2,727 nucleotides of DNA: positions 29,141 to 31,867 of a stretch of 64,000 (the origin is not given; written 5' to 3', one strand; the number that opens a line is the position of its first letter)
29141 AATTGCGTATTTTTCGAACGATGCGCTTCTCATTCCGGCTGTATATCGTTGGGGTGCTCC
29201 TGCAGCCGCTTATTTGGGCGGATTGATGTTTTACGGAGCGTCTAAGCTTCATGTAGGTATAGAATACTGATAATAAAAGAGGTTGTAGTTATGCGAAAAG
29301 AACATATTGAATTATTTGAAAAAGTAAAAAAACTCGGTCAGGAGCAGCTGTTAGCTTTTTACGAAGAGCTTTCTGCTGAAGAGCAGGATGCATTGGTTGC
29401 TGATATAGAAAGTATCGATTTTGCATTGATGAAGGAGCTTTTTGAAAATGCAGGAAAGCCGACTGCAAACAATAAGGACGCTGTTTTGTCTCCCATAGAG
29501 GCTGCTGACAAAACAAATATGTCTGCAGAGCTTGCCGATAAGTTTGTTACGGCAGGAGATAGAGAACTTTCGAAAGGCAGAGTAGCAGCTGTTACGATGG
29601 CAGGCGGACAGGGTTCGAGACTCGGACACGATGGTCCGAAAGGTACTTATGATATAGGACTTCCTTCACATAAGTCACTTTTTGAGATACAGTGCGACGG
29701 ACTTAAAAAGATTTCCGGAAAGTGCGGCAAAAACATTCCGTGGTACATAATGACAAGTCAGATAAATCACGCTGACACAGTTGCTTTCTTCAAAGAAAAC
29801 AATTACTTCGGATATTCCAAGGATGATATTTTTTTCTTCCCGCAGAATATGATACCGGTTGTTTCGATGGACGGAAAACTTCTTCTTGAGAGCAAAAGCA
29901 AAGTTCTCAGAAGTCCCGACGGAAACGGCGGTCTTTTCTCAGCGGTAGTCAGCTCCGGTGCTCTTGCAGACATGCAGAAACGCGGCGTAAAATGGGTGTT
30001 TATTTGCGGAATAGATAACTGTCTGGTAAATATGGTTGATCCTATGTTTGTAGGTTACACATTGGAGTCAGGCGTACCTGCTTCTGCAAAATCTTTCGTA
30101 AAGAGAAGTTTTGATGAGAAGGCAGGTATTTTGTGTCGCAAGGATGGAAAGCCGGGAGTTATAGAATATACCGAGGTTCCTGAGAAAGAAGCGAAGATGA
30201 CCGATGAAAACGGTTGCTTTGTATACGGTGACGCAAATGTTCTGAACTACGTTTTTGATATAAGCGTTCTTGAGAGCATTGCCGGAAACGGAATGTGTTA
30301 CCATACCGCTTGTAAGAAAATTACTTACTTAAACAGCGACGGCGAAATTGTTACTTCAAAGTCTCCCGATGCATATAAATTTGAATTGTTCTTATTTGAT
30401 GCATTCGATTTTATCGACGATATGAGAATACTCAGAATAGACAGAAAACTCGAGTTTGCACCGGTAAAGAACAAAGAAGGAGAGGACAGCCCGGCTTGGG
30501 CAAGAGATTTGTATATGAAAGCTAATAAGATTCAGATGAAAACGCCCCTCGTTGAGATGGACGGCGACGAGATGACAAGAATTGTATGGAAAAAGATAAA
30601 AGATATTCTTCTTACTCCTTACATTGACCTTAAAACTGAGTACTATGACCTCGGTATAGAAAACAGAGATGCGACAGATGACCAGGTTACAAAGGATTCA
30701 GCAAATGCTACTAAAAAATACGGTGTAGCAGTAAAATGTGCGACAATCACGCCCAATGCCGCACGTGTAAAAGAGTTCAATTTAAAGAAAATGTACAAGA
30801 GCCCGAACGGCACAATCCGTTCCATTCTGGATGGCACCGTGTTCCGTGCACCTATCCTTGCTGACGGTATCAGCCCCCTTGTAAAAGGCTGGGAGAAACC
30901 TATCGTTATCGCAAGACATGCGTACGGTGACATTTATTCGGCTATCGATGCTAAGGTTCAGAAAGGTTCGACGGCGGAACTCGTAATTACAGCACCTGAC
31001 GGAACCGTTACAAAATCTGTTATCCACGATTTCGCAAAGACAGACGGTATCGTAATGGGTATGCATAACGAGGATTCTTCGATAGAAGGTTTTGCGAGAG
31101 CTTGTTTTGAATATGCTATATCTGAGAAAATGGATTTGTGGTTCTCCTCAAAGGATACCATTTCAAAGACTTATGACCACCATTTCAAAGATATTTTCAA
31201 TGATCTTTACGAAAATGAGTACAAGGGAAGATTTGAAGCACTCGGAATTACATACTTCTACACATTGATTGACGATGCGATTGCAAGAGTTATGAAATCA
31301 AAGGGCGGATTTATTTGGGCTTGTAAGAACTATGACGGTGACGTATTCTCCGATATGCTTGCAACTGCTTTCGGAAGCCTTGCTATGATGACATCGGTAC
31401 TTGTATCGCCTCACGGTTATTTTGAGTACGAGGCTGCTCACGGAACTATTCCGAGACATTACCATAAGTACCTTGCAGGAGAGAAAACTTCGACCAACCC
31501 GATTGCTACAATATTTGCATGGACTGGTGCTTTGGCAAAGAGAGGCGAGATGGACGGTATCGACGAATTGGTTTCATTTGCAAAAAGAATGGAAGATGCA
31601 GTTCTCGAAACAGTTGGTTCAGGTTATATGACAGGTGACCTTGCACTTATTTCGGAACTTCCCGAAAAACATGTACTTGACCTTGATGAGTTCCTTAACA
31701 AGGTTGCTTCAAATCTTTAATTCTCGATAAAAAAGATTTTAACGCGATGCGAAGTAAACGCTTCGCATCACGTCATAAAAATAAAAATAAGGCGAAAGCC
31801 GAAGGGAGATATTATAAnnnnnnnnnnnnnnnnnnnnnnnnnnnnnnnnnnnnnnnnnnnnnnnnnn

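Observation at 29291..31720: Single 809-aa ORF fusing a UDP-sugar pyrophosphorylase to a eukaryote-type NADP isocitrate dehydrogenase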

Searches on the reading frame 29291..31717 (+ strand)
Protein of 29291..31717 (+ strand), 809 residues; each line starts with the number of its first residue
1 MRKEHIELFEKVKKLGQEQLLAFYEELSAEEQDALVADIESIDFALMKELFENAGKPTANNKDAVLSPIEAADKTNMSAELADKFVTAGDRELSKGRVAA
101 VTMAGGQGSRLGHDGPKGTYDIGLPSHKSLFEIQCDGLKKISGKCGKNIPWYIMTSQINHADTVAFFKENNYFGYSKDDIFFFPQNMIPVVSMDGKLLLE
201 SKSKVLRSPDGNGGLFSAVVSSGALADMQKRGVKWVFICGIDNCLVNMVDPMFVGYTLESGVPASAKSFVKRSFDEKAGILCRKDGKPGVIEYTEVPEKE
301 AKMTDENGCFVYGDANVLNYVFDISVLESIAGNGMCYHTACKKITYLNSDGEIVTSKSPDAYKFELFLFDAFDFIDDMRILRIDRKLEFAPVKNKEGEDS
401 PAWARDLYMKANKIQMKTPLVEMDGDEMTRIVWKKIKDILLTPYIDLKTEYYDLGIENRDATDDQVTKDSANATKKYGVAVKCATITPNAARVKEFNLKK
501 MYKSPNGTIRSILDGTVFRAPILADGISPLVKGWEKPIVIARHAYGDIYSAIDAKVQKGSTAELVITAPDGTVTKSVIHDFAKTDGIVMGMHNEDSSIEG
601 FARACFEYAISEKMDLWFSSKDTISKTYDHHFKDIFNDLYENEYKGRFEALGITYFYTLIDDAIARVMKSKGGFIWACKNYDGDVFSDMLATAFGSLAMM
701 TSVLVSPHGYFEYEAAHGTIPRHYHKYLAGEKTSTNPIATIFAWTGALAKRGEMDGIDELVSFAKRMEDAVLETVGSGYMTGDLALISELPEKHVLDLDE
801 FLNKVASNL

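Call 3: search_protein_families(library=pfam, proteins=[window:29291-31717:+], max_evalue=0.01)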
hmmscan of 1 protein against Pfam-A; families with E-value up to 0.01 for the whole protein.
window:29291-31717:+ (809 aa): 2 families
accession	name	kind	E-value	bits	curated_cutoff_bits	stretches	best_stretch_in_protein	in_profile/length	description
PF00180.25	Iso_dh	-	1.1e-54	186.4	27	1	420-788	6-336/348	Isocitrate/isopropylmalate dehydrogenase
PF01704.24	UDPGP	-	4e-42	144.8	22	1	91-408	48-349/413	UTP--glucose-1-phosphate uridylyltransferase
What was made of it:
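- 29291..30520 (+): N-terminal half (res 1-410): AGX/UAP-type UDP-N-acetylhexosamine pyrophosphorylase. Pfam UDPGP (call 3).
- On UDPGP superfamily, UAP/AGX (UDP-N-acetylhexosamine pyrophosphorylase) branch: PF01704, 144.8 bits against a cut-off of 22, res 91-408 (call 3).
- Checked: Pfam finds UDPGP PF01704 at res 91-408 (E 4e-42) and Iso_dh PF00180 at res 420-788 (E 1e-54) (call 3).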

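Call 4: search_protein_families(library=ncbifam, proteins=[window:29291-31717:+], max_evalue=0.01)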
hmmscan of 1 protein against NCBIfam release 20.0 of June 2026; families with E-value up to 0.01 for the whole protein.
window:29291-31717:+ (809 aa): 10 families
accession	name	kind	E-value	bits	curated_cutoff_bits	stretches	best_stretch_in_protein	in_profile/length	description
NF006156.0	PRK08299.1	equivalog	3.4e-191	635.1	335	1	412-809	2-398/403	NADP-dependent isocitrate dehydrogenase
TIGR00127.1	nadp_idh_euk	equivalog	2.7e-161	536.7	397.15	1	413-809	2-403/409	isocitrate dehydrogenase (NADP(+))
NF006673.0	PRK09222.1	equivalog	1e-10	41.2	509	1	597-786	150-320/482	NADP-dependent isocitrate dehydrogenase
NF005425.0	PRK07006.1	equivalog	1.9e-09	36.8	490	1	466-743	84-359/416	NADP-dependent isocitrate dehydrogenase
TIGR00183.1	prok_nadp_idh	equivalog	2.2e-09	36.6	567.3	1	462-756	80-372/417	isocitrate dehydrogenase (NADP(+))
TIGR02088.1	LEU3_arch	subfamily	2.5e-08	33.6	409.8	1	601-784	148-310/324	isopropylmalate/isohomocitrate dehydrogenases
TIGR02924.1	ICDH_alpha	equivalog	2e-07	30.4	561.35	1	596-806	145-334/473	isocitrate dehydrogenase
TIGR00169.1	leuB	equivalog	1.7e-06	27.3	353.2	1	598-785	165-333/349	3-isopropylmalate dehydrogenase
NF005610.0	PRK07362.1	equivalog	0.00024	19.9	585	0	674-724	354-403/474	NADP-dependent isocitrate dehydrogenase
NF006529.0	PRK08997.1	equivalog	0.00071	18.6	510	0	666-755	213-295/335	isocitrate dehydrogenase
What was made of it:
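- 30524..31717 (+): C-terminal half (res 412-809): type-II homodimeric-class NADP-dependent isocitrate dehydrogenase. NCBIfam NF006156 635 bits and TIGR00127 537 bits (call 4).
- On Type-II NADP-dependent isocitrate dehydrogenase (TIGR00127 / NF006156): Type-I models fall far below their cut-offs (call 4).
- Checked: NCBIfam NF006156 NADP-IDH scores 635 bits (cut-off 335) over res 412-809, and TIGR00127 scores 537 bits (cut-off 397) (call 4).
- PGAP names the protein only as IDH, and no NCBIfam model hits the N-half (call 4).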

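Call 5: find_homologous_proteins(query=window:29291-31717:+)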
Query window:29291-31717:+ (809 aa): 3012 proteins with E <= 0.001 among 8000 candidates; the best 120 are listed.
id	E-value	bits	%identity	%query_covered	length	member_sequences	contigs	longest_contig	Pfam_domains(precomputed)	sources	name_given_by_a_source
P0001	0.0e+0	1853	100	100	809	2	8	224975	PF01704.25,PF00180.26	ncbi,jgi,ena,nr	ncbi:MAG: NADP-dependent isocitrate dehydrogenase [Ruminococcaceae bacterium]|nr:NADP-dependent isoc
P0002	0.0e+0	1609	86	100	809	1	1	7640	PF01704.25,PF00180.26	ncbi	-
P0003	0.0e+0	1574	84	99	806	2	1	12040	PF01704.25,PF00180.26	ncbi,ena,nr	ncbi:MAG: NADP-dependent isocitrate dehydrogenase [Clostridia bacterium]|nr:NADP-dependent isocitrat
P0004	0.0e+0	1327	70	99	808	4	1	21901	PF01704.25,PF00180.26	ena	-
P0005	0.0e+0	1309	70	98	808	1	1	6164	PF01704.25,PF00180.26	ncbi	-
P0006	0.0e+0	1132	61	99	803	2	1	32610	PF01704.25,PF00180.26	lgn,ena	-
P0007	0.0e+0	1120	61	99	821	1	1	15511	PF01704.25,PF00180.26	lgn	-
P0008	0.0e+0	1118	60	100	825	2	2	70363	PF01704.25,PF00180.26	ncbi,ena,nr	ncbi:MAG: NADP-dependent isocitrate dehydrogenase [Clostridia bacterium]|nr:NADP-dependent isocitrat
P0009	0.0e+0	1097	60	99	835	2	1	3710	PF01704.25,PF00180.26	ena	-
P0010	0.0e+0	1097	60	100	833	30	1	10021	PF01704.25,PF00180.26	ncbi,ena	-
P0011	0.0e+0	1096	60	99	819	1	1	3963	PF01704.25,PF00180.26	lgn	-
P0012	0.0e+0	1095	59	100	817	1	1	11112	PF01704.25,PF00180.26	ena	-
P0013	0.0e+0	1091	59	99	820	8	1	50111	PF01704.25,PF00180.26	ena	-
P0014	0.0e+0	1091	59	100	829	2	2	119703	PF01704.25,PF00180.26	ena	-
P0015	0.0e+0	1088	60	98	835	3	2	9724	PF01704.25,PF00180.26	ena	-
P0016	0.0e+0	1066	58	99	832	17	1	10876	PF01704.25,PF00180.26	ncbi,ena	-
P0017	0.0e+0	1062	58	100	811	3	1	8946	PF01704.25,PF00180.26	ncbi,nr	ncbi:MAG: NADP-dependent isocitrate dehydrogenase [Clostridia bacterium]|nr:NADP-dependent isocitrat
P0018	0.0e+0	1052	58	99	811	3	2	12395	PF01704.25,PF00180.26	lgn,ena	-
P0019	0.0e+0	1045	57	100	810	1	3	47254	PF01704.25,PF00180.26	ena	-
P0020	0.0e+0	1041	59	98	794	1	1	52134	PF01704.25,PF00180.26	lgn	-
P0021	0.0e+0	1032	57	100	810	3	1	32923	PF01704.25,PF00180.26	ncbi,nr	ncbi:MAG: NADP-dependent isocitrate dehydrogenase [Clostridia bacterium]|nr:NADP-dependent isocitrat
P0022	0.0e+0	1019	57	99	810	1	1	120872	PF01704.25,PF00180.26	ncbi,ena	-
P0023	1.6e-298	1010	56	99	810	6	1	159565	PF01704.25,PF00180.26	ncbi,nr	ncbi:MAG: NADP-dependent isocitrate dehydrogenase [Clostridia bacterium]|nr:NADP-dependent isocitrat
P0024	7.6e-296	1001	56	99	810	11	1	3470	PF01704.25,PF00180.26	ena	-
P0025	3.8e-294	996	55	100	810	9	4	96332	PF01704.25,PF00180.26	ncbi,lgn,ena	-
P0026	5.1e-290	982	56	99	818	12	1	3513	PF01704.25,PF00180.26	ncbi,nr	ncbi:MAG: NADP-dependent isocitrate dehydrogenase [Clostridia bacterium]|nr:NADP-dependent isocitrat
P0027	3.6e-284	963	54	99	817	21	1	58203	PF01704.25,PF00180.26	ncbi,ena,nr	ncbi:MAG: NADP-dependent isocitrate dehydrogenase [Clostridia bacterium]|nr:NADP-dependent isocitrat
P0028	9.9e-274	928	54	99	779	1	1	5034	PF01704.25,PF00180.26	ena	-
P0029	3.8e-217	741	55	44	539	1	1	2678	PF00180.26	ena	-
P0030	1.5e-193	663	55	49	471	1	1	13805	PF00180.26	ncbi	-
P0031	5.2e-190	651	55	49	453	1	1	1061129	PF00180.26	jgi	-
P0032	5.3e-186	638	54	44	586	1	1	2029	PF00180.26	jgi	jgi:isocitrate dehydrogenase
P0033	3.3e-185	636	70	48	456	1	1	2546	PF12668.13,PF00180.26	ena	-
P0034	6.7e-183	628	56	49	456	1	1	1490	PF00180.26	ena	-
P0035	7.4e-182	624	62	54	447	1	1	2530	PF00180.26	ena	-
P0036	1.0e-181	624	68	49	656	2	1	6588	PF00180.26,PF08282.19,PF05116.20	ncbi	-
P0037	7.1e-181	621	64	53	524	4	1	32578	PF00180.26,PF05732.17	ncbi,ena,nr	ncbi:MAG: NADP-dependent isocitrate dehydrogenase [Parasporobacterium sp.]|nr:NADP-dependent isocitr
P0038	2.9e-180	619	68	49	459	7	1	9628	PF00180.26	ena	-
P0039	1.7e-179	617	67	49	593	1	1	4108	PF00180.26,PF20335.5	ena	-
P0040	2.4e-179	616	66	49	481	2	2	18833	PF00180.26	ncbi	-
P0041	4.1e-179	615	67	49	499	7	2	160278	PF06949.17,PF00180.26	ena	-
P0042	5.4e-179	615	68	49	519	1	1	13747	PF07729.18,PF00180.26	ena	-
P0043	5.6e-179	615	66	49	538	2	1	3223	PF00180.26,PF05732.17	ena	-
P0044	6.6e-179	615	66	50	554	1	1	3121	PF00180.26,PF05732.17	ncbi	-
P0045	1.7e-178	613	66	49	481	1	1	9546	PF00180.26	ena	-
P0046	2.1e-178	613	68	49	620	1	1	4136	PF07729.18,PF00180.26,PF00392.28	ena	-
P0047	2.3e-178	613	66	50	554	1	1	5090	PF00180.26,PF05732.17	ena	-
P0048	2.5e-178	613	66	50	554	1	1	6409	PF00180.26,PF05732.17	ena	-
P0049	5.3e-178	612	67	49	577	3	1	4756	PF00180.26,PF05732.17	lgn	-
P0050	5.5e-178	612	66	50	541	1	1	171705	PF00180.26,PF05732.17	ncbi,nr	ncbi:MAG: NADP-dependent isocitrate dehydrogenase [Lachnospiraceae bacterium]|nr:NADP-dependent isoc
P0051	5.9e-178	612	66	50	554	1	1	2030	PF00180.26,PF05732.17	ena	-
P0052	5.9e-178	612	66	50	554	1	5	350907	PF00180.26,PF05732.17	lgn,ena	-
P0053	6.5e-178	611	66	50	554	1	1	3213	PF00180.26,PF05732.17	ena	-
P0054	8.0e-178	611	67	49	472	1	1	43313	PF07729.18,PF00180.26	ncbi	-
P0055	1.5e-177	610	64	53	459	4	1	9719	PF00180.26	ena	-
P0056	2.3e-177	610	67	49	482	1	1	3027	PF00180.26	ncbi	-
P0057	3.2e-177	609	64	52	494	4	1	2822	PF07729.18,PF00180.26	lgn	-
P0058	3.8e-177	609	67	49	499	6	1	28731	PF00180.26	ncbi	-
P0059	5.9e-177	608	64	52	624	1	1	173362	PF07729.18,PF00180.26,PF00392.28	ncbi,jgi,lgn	-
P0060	6.5e-177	608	68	49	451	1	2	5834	PF00180.26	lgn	-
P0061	7.9e-177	608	66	49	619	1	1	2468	PF07729.18,PF00180.26,PF00392.28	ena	-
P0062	1.0e-176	608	66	49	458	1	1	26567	PF00180.26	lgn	-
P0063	1.1e-176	607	63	52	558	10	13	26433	PF00180.26,PF05732.17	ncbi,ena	-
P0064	1.5e-176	607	64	52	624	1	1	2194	PF07729.18,PF00180.26,PF00392.28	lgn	-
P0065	1.6e-176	607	66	49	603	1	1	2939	PF00180.26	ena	-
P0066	2.0e-176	607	66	49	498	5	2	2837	PF00180.26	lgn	-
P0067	2.2e-176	606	67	49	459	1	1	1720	PF00180.26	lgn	-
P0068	3.0e-176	606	67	49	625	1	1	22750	PF07729.18,PF00180.26,PF00392.28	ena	-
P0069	5.3e-176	605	68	49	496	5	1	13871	PF00180.26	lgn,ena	-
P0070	1.0e-175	604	66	49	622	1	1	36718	PF07729.18,PF00180.26,PF00392.28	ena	-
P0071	2.0e-175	603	66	49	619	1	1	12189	PF07729.18,PF00180.26,PF00392.28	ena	-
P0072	2.6e-175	603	65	48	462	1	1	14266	PF00180.26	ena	-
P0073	2.8e-175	603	66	49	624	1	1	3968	PF07729.18,PF00180.26,PF00392.28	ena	-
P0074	3.6e-175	602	66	49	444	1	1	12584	PF00180.26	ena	-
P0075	3.7e-175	602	66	49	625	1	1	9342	PF07729.18,PF00180.26,PF00392.28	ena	-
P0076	3.9e-175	602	66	49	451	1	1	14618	PF00180.26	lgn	-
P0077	4.6e-175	602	63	51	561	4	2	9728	PF00180.26,PF05732.17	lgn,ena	-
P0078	5.1e-175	602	66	49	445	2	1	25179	PF00180.26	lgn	-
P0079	6.4e-175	602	66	49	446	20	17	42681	PF00180.26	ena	-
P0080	7.6e-175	601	66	49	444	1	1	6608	PF00180.26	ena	-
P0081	8.6e-175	601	66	49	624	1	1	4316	PF07729.18,PF00180.26,PF00392.28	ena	-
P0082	9.3e-175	601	63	51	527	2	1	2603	PF00180.26,PF05732.17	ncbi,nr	ncbi:MAG: NADP-dependent isocitrate dehydrogenase, partial [Parasporobacterium sp.]|nr:NADP-dependen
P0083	1.0e-174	601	66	49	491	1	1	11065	PF00180.26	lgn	-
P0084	1.9e-174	600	64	49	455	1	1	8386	PF00180.26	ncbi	-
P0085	2.6e-174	600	66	49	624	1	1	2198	PF07729.18,PF00180.26,PF00392.28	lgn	-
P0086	2.6e-174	600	62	52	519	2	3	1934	PF13730.13,PF00180.26,PF05732.17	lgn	-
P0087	2.8e-174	599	66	49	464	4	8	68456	PF00180.26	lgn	-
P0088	2.9e-174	599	66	49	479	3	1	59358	PF00180.26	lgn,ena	-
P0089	6.3e-174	598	65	49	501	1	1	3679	PF06949.17,PF00180.26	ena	-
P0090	1.3e-173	597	66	49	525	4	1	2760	PF00180.26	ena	-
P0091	1.4e-173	597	69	47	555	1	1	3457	PF00180.26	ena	-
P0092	1.5e-173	597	67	48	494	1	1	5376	PF00180.26,PF01633.27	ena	-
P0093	1.7e-173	597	64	50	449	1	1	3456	PF00180.26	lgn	-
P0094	4.0e-173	596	65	49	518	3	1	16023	PF00180.26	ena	-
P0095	4.1e-173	596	66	49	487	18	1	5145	PF00180.26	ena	-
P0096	6.5e-173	595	66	49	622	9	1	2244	PF13847.13,PF02390.24,PF00180.26,PF24675.2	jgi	-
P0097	7.7e-173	595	66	49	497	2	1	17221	PF00180.26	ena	-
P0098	1.2e-172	594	64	49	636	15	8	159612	PF00180.26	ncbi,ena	-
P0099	1.5e-172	594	65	49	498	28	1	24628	PF00180.26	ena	-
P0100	1.6e-172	594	66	49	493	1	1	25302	PF00180.26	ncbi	-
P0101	1.6e-172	594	66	49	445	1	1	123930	PF00180.26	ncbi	-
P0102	2.1e-172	593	66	49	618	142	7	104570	PF13847.13,PF02390.24,PF00180.26,PF24675.2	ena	-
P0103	2.4e-172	593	66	49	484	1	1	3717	PF00180.26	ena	-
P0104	5.3e-172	592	65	49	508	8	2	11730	PF06949.17,PF00180.26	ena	-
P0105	5.3e-172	592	66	49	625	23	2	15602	PF13847.13,PF13649.13,PF02390.24,PF00180.26,PF24675.2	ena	-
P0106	5.9e-172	592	64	49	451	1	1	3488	PF00180.26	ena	-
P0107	6.9e-172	591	68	47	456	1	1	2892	PF00180.26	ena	-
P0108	8.7e-172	591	65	49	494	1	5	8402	PF00180.26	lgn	-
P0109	1.0e-171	591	66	48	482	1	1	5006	PF00180.26,PF21680.3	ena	-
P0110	1.0e-171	591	66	49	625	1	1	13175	PF13847.13,PF13649.13,PF02390.24,PF00180.26,PF24675.2,PF08241.19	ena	-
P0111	1.1e-171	591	65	49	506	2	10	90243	PF00180.26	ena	-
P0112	1.2e-171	591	64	49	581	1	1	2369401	PF02810.22,PF00180.26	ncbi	-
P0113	1.2e-171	591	62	52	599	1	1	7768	PF13847.13,PF13649.13,PF02390.24,PF00180.26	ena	-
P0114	1.4e-171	591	65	49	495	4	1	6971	PF00180.26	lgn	-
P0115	1.4e-171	590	66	49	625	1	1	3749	PF13847.13,PF13649.13,PF02390.24,PF00180.26,PF24675.2,PF08241.19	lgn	-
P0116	1.7e-171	590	66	48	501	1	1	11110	PF00180.26,PF21680.3,PF13932.16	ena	-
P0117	2.6e-171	590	66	49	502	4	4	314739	PF00180.26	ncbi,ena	-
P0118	2.6e-171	590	65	50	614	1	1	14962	PF13847.13,PF02390.24,PF00180.26,PF24675.2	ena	-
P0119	2.8e-171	589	65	49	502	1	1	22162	PF00180.26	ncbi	-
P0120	3.1e-171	589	65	49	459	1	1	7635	PF00180.26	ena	-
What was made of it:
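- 28 clusters share the fusion (call 5).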

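Call 15: find_encoding_contigs(protein=P0023, flank=8000, max_places=2)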
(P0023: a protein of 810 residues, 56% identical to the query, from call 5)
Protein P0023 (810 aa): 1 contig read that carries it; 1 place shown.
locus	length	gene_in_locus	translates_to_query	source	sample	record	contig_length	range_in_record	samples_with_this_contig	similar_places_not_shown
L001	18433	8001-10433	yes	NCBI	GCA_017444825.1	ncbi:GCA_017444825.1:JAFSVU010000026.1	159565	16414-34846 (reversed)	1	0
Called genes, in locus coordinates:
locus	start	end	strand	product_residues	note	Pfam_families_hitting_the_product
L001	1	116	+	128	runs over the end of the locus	PF05635:23S_rRNA_IVP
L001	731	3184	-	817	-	PF00912:Transgly, PF00905:Transpeptidase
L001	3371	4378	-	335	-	PF01551:Peptidase_M23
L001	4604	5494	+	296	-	-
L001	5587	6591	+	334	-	PF00579:tRNA-synt_1b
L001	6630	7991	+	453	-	PF00285:Citrate_synt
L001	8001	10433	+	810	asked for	PF01704:UDPGP, PF00180:Iso_dh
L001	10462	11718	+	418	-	PF00464:SHMT, PF00155:Aminotran_1_2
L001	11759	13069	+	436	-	PF05496:RuvB_N, PF00158:Sigma54_activat (faint), PF13173:AAA_14 (weak), PF00004:AAA, PF07728:AAA_5 (faint), PF16193:AAA_assoc_2, PF12002:MgsA_C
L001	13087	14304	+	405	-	PF00579:tRNA-synt_1b, PF22421:SYY_C-terminal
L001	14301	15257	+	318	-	PF07934:OGG_N, PF00730:HhH-GPD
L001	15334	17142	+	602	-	PF01807:Zn_ribbon_DnaG, PF08275:DNAG_N, PF01751:Toprim, PF13155:Toprim_2, PF13362:Toprim_3 (weak), PF13662:Toprim_4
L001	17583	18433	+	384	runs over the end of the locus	PF00140:Sigma70_r1_2, PF04542:Sigma70_r2, PF04539:Sigma70_r3, PF04545:Sigma70_r4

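Call 16: find_encoding_contigs(protein=P0014, flank=8000, max_places=2)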
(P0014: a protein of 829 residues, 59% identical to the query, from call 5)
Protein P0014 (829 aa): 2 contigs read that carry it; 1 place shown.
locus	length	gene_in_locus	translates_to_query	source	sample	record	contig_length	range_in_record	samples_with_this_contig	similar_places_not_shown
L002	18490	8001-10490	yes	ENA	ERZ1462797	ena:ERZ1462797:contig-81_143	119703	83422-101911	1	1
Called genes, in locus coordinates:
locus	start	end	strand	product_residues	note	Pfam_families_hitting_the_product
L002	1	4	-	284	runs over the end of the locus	PF27840:ScmC (weak)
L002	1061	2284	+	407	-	-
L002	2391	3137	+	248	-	PF13580:SIS_2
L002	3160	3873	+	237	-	-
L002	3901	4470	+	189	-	-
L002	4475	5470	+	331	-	PF00248:Aldo_ket_red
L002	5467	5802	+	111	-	PF06153:CdAMP_rec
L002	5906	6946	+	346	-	PF13177:DNA_pol3_delta2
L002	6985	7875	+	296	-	PF04468:PSP1, PF28472:PSP1_3rd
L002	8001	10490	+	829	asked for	PF01704:UDPGP, PF00180:Iso_dh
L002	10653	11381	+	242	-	PF01261:AP_endonuc_2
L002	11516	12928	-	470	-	-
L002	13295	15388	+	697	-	PF01541:GIY-YIG, PF27096:UvrC_M, PF22920:UvrC_RNaseH, PF08459:UvrC_RNaseH_dom, PF14520:HHH_5, PF12826:HHH_2, PF00633:HHH (weak)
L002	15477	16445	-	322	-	-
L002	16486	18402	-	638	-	-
